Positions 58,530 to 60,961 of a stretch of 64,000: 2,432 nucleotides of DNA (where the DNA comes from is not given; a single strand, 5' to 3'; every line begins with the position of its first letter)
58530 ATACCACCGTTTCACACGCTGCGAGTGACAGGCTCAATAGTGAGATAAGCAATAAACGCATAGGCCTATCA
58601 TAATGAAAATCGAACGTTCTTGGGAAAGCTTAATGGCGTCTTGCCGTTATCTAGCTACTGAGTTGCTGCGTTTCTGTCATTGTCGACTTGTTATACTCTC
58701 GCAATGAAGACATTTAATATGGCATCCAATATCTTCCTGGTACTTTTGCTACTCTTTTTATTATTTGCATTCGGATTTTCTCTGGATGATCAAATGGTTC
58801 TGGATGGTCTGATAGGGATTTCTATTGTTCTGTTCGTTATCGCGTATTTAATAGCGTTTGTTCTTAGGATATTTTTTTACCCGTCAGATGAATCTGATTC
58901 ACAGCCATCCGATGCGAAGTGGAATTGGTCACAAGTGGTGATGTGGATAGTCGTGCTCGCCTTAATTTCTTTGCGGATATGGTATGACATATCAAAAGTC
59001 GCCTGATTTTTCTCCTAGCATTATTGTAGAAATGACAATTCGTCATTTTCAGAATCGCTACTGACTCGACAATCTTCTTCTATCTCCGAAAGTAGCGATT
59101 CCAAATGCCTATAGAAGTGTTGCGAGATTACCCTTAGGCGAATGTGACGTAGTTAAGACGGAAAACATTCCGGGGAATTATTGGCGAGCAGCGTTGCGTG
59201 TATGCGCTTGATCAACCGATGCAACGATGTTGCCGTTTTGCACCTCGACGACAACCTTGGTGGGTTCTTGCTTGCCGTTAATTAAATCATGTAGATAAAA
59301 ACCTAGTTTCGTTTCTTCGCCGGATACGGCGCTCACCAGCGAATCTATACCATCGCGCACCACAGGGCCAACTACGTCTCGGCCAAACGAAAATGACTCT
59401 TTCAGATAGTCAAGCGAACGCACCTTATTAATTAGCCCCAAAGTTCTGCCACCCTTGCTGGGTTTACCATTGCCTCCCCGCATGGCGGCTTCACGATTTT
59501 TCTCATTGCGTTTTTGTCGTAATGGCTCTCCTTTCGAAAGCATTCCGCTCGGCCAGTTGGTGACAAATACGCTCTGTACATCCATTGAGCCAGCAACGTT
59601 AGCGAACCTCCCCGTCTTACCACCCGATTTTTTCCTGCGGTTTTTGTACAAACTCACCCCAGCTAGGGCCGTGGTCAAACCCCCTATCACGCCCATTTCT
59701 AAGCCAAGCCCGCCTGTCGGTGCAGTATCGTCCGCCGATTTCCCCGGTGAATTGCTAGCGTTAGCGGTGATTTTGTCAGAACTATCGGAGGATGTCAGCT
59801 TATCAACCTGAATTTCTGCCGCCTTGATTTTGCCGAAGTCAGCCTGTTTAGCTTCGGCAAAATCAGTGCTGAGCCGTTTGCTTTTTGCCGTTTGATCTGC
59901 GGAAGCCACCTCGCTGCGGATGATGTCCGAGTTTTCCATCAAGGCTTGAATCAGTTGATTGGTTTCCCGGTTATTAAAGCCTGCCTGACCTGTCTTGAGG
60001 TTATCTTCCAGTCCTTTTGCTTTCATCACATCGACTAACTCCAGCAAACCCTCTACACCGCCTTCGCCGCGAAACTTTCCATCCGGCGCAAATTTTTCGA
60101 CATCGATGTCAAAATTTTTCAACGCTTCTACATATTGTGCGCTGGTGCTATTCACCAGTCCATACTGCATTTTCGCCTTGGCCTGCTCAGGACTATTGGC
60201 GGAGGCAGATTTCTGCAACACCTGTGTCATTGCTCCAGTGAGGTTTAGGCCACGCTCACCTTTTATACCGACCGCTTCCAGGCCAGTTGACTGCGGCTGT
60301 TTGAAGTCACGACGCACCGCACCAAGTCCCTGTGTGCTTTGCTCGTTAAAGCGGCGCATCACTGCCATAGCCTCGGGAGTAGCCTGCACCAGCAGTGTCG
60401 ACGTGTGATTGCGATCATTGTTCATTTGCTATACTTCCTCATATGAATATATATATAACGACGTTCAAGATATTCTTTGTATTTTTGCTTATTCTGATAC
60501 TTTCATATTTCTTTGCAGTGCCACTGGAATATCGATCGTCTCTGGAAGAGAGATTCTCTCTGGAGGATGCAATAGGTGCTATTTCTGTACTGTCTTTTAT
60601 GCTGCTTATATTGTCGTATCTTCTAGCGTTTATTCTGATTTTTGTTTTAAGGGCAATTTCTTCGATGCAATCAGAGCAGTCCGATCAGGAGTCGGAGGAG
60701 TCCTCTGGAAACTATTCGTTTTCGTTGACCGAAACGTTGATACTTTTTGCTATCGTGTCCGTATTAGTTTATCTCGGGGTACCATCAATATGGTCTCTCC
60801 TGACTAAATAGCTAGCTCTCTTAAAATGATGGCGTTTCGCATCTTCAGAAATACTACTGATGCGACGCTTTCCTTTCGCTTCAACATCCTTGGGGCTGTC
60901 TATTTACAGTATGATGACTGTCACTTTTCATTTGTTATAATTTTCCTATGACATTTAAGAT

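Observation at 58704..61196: Family of three antisense 3-TM paralogs bracketing the tape-measure gene: candidate exclusion or immunity system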

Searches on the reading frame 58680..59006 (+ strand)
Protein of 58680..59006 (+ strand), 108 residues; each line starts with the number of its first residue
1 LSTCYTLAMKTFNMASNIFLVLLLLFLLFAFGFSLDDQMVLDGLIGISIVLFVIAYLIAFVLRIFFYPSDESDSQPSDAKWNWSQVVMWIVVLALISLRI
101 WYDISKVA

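Call 4: search_protein_families(library=pfam, proteins=[window:58680-59006:+], max_evalue=0.1)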
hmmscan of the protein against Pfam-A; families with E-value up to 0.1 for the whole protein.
window:58680-59006:+ (108 aa): 4 families
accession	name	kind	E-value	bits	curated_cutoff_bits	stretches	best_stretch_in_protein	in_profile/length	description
PF12794.12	MscS_TM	-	0.0034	16.8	28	1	15-96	126-208/339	Mechanosensitive ion channel inner membrane domain 1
PF23958.1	DUF7287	-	0.0036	18.3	27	1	38-74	5-40/157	Family of unknown function (DUF7287)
PF22004.1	SPAR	-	0.0061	16.7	27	1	44-77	5-38/75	Small regulatory polypeptide of amino acid response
PF06570.16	DUF1129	-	0.061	13.3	29.1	1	16-98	84-161/207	Protein of unknown function (DUF1129)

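Call 27: search_protein_families(library=phrogs, proteins=[window:58704-59006:+], max_evalue=0.1)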
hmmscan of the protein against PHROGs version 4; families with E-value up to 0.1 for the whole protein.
window:58704-59006:+ (100 aa): 1 family
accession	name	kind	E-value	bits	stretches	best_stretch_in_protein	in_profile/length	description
phrog_26548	-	unknown function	0.074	14.1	1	40-58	13-31/31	-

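Call 28: search_protein_families(library=padloc, proteins=[window:58704-59006:+], max_evalue=0.1)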
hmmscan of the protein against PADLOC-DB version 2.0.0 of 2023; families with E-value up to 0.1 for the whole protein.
window:58704-59006:+ (100 aa): 0 families

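Call 85: search_protein_families(library=ncbifam, proteins=[window:58704-59006:+], max_evalue=0.05)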
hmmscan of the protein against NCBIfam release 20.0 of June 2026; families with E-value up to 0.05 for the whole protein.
window:58704-59006:+ (100 aa): 1 family
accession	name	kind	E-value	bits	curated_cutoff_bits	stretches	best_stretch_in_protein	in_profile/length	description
TIGR04370.1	glyco_rpt_poly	subfamily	0.03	13.3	40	1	2-98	7-111/396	oligosaccharide repeat unit polymerase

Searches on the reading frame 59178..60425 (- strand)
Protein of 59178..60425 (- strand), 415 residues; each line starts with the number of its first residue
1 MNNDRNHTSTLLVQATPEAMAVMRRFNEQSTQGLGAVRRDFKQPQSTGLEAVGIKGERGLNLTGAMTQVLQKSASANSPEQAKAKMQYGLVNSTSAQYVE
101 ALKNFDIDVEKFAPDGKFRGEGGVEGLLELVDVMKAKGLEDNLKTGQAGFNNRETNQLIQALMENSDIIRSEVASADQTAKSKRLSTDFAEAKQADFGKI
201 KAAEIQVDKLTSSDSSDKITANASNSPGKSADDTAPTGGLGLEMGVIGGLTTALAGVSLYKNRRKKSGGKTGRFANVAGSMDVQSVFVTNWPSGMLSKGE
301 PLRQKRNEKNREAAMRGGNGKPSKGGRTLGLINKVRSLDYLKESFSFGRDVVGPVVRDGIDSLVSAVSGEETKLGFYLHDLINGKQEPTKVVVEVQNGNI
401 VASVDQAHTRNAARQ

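Call 4: search_protein_families(library=pfam, proteins=[window:59178-60425:-], max_evalue=0.1)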
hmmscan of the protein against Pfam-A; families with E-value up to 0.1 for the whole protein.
window:59178-60425:- (415 aa): 0 families

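Call 17: find_related_loci(query=window:59178-60425:-, collection=genome_contigs, flank=6000)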
Query window:59178-60425:- (415 aa) in genome_contigs; peptide patterns used: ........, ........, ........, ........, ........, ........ (x = any residue, [..] = any of these).
205 stretches matched a pattern, but none encodes a relative of the query by tblastn (E <= 1e-3).

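Call 27: search_protein_families(library=phrogs, proteins=[window:59178-60425:-], max_evalue=0.1)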
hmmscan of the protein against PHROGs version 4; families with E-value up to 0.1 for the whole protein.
window:59178-60425:- (415 aa): 2 families
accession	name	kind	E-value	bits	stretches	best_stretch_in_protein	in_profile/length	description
phrog_973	-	tail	7.3e-06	25.1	1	244-327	408-511/1465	tail length tape measure protein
phrog_4543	-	unknown function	0.033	15.5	1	387-413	117-143/145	-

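Call 85: search_protein_families(library=ncbifam, proteins=[window:59178-60425:-], max_evalue=0.05)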
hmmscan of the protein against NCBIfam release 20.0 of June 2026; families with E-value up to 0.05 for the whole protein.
window:59178-60425:- (415 aa): 0 families

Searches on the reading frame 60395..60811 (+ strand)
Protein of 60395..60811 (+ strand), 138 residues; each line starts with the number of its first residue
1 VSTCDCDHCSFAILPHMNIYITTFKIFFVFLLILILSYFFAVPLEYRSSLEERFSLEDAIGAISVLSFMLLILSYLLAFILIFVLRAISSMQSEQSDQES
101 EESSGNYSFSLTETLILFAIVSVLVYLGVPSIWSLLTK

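Call 4: search_protein_families(library=pfam, proteins=[window:60395-60811:+], max_evalue=0.1)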
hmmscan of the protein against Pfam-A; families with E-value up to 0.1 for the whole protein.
window:60395-60811:+ (138 aa): 2 families
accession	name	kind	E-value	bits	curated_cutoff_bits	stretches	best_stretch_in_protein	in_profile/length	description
PF12270.13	Cyt_c_ox_IV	-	0.0051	17.3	26.9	1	17-110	1-80/132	Cytochrome c oxidase subunit IV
PF06195.18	DUF996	-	0.072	13.7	31.3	0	29-129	31-130/138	Protein of unknown function (DUF996)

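Call 9: find_homologous_proteins(query=window:60443-60811:+, max_evalue=0.01)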
Query window:60443-60811:+ (122 aa): 1 proteins with E <= 0.01 among 50 candidates.
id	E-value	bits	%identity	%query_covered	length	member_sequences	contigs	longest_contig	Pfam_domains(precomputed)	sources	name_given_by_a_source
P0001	1.6e-63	229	100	100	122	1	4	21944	-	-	-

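Call 11: find_encoding_contigs(protein=P0001, flank=10000, max_places=10)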
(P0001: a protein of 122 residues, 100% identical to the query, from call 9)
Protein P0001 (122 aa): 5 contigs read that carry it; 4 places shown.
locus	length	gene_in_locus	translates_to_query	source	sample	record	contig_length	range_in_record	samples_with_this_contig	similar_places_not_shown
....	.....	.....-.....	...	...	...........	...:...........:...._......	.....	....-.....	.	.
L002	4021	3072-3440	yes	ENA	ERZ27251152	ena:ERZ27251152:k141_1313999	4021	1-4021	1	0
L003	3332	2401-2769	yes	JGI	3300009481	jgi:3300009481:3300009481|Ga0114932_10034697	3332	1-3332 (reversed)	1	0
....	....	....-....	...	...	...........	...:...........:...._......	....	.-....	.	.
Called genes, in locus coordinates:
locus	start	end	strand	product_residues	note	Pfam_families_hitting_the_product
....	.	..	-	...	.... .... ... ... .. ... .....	-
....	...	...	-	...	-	-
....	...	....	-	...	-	-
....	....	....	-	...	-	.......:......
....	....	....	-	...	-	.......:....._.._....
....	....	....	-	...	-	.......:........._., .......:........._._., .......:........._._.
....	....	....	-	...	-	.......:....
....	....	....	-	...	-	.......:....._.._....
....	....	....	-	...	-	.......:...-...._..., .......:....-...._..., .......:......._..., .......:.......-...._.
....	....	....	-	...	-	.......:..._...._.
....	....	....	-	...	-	-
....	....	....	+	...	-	-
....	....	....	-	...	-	-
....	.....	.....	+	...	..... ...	-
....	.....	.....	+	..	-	-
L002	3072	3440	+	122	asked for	-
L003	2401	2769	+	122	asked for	-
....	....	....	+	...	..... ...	-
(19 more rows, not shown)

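Call 27: search_protein_families(library=phrogs, proteins=[window:60443-60811:+], max_evalue=0.1)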
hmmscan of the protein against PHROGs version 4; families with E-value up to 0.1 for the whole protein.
window:60443-60811:+ (122 aa): 0 families

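Call 28: search_protein_families(library=padloc, proteins=[window:60443-60811:+], max_evalue=0.1)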
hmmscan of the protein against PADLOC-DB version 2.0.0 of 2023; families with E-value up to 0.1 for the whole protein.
window:60443-60811:+ (122 aa): 0 families

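Call 30: find_homologous_proteins(query=A3, max_evalue=1)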
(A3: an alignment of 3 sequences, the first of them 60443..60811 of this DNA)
Query A3 (3 sequences) (122 aa, profile of the alignment): 3 proteins with E <= 1 among 1871 candidates.
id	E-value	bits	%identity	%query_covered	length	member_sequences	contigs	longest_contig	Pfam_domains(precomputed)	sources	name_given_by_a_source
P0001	2.2e-40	155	100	100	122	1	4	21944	-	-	-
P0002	3.1e-30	122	27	66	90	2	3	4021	-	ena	-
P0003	3.1e-21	93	22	55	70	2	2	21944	-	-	-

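Call 41: search_protein_representatives(alignment_id=A4)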
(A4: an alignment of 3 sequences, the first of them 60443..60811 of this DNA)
Query: 3 sequences, 115 profile positions. Proteins with E-value up to 0.001 (for the whole library): 4; up to 1e-10: 4; up to 1e-30: 1. The best 4 are listed.
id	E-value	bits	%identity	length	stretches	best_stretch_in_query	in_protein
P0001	6.3e-45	168.0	-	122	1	1-115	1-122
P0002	2.8e-30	120.8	-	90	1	31-114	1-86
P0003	1.3e-21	92.8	-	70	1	31-109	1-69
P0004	4.1e-20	88.0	-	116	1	1-113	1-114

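Call 43: find_encoding_contigs(protein=P0004, flank=10000, max_places=10)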
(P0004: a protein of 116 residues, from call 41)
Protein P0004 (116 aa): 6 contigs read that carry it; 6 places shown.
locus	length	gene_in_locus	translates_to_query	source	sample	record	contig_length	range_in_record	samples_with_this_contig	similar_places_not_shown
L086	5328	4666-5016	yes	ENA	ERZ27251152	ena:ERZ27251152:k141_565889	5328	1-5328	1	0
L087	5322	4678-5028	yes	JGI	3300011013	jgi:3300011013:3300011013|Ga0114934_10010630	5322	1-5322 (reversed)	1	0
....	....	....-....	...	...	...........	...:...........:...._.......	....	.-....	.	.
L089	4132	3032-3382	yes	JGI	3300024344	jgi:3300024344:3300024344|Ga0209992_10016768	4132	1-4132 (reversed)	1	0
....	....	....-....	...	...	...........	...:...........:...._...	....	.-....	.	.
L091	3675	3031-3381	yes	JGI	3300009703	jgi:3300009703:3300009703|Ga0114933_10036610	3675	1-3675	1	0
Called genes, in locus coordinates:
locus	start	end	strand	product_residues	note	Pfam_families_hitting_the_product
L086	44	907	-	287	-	PF07157:DNA_circ_N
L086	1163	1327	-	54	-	-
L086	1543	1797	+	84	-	-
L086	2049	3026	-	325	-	-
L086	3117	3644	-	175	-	-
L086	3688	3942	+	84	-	-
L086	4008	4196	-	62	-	-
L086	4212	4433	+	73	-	-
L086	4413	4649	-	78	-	-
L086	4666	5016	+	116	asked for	-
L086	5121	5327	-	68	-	?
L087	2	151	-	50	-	?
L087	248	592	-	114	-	-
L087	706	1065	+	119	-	-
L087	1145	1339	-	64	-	-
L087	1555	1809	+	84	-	-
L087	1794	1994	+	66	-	-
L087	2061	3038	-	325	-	-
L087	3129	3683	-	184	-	-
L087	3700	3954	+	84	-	-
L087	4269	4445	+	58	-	-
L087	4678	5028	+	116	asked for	-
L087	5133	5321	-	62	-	?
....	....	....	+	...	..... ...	-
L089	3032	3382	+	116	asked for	-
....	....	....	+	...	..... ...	-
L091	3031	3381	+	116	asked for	-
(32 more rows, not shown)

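Call 64: predict_structure(alignment_id=A5)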
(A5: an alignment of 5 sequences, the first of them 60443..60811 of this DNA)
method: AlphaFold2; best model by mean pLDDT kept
length: 122 residues; sequences in the alignment: 5
mean_pLDDT: 62.7   pTM: 0.36
mean pLDDT of the five models: 62.7, 62.1, 59.6, 58.7, 58.1
residues with pLDDT >= 90: 0; 70-90: 39; 50-70: 71; < 50: 12
segments of 3 or more residues with pLDDT < 50: 83-90
pLDDT, mean of each block of 10 residues (from residue 1): 65 71 60 58 73 75 74 63 42 54 65 54 52
secondary structure, 60 per line:
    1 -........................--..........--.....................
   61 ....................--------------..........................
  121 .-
elements in order: H2-25 H28-37 H40-80 H95-121

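Call 67: fold_search(model_id=the predicted structure, library=viral)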
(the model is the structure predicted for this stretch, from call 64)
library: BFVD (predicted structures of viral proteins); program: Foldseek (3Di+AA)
matches with E <= 10: 5; with E <= 0.001: 0
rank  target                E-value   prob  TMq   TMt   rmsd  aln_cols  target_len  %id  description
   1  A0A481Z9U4            5.2e+00  0.04  0.28  0.32  19.5       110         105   16  Uncharacterized protein [Pithovirus LCPAC304]
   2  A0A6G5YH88            6.0e+00  0.18  0.43  0.62   3.2        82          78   17  (no name in the UniProt tables at hand)
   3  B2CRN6                7.4e+00  0.04  0.25  0.32   8.3       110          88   22  Uncharacterized protein [Betalipothrixvirus uzonense]
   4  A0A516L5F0            7.9e+00  0.05  0.24  0.35   8.5        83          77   13  (no name in the UniProt tables at hand)
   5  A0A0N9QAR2            9.0e+00  0.03  0.25  0.20   8.5        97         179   21  Uncharacterized protein [Chrysochromulina ericina virus CeV-01B]

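Call 85: search_protein_families(library=ncbifam, proteins=[window:60443-60811:+, L087:706-1065:+, L087:4678-5028:+, L087:1555-1809:+, L087:4224-4445:+], max_evalue=0.05)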
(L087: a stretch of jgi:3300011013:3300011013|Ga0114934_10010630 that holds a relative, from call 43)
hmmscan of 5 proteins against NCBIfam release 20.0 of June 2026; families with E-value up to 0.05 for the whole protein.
window:60443-60811:+ (122 aa): 0 families

L087:706-1065:+ (119 aa): 1 family
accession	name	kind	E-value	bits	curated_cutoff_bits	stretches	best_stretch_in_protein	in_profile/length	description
NF001958.0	PRK00733.3-3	equivalog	0.0057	15.1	1055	1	34-106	72-146/680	sodium-translocating pyrophosphatase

L087:4678-5028:+ (116 aa): 0 families

L087:1555-1809:+ (84 aa): 0 families

L087:4224-4445:+ (73 aa): 0 families
